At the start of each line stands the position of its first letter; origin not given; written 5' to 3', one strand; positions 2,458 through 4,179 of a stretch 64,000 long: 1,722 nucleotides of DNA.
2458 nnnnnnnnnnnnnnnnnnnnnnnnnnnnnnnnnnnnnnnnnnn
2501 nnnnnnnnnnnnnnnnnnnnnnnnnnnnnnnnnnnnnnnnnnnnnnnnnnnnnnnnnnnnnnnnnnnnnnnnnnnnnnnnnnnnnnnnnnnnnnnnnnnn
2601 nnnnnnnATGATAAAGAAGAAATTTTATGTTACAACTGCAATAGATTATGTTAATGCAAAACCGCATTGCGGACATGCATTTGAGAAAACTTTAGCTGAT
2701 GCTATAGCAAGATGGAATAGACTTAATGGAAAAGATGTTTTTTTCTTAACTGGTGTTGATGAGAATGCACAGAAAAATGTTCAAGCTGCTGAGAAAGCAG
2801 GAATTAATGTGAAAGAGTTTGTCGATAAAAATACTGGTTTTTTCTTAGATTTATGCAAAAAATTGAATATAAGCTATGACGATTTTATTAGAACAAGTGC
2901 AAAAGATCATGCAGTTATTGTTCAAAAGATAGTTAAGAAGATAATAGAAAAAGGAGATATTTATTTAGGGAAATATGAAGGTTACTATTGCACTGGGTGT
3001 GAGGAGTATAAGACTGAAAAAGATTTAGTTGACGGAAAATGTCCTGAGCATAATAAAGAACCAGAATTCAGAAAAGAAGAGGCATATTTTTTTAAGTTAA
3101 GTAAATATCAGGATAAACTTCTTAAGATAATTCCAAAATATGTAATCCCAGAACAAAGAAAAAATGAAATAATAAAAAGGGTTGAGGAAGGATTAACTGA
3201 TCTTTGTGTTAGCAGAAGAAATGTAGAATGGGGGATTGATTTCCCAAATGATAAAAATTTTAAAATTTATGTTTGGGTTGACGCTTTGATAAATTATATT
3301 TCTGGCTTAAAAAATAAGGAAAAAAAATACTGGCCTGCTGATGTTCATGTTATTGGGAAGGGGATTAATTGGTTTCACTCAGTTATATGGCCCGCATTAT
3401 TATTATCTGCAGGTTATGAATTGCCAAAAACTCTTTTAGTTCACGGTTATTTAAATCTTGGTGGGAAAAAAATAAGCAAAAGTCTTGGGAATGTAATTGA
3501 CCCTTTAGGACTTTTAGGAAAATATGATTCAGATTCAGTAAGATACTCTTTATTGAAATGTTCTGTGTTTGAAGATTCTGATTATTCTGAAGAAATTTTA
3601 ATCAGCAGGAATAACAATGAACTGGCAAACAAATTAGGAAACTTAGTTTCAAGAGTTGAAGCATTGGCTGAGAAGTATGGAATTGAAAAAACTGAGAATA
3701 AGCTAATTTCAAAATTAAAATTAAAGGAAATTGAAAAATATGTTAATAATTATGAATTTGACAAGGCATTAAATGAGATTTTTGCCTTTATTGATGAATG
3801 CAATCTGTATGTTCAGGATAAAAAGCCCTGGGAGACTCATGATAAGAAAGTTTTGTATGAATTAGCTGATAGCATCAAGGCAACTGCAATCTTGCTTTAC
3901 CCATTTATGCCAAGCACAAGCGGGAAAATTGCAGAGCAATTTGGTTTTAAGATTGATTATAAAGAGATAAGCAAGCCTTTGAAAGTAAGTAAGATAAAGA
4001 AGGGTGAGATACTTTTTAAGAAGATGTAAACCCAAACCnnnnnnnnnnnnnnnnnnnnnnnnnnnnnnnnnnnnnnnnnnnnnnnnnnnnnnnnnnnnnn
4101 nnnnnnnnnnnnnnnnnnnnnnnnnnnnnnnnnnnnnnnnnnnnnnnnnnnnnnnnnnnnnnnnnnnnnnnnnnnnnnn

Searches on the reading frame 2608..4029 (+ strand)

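Call 65: search_protein_families(library=pfam, proteins=[window:2608-4029:+], max_evalue=0.00001)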
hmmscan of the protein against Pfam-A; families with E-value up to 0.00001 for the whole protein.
window:2608-4029:+ (473 aa): 4 families
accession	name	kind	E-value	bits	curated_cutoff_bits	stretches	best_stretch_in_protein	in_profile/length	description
PF09334.17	tRNA-synt_1g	-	1.9e-96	323.6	20.1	2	149-350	173-390/391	tRNA synthetases class I (M)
PF00133.28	tRNA-synt_1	-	2.6e-29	102.6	22.7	2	3-213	22-244/414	tRNA synthetases class I (I, L, M and V)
PF01406.26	tRNA-synt_1e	-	8.1e-16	58.7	27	2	15-148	19-145/301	tRNA synthetases class I (C) catalytic domain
PF08264.19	Anticodon_1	-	2.7e-10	40.8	25.1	1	372-446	12-94/148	Anticodon-binding domain of tRNA ligase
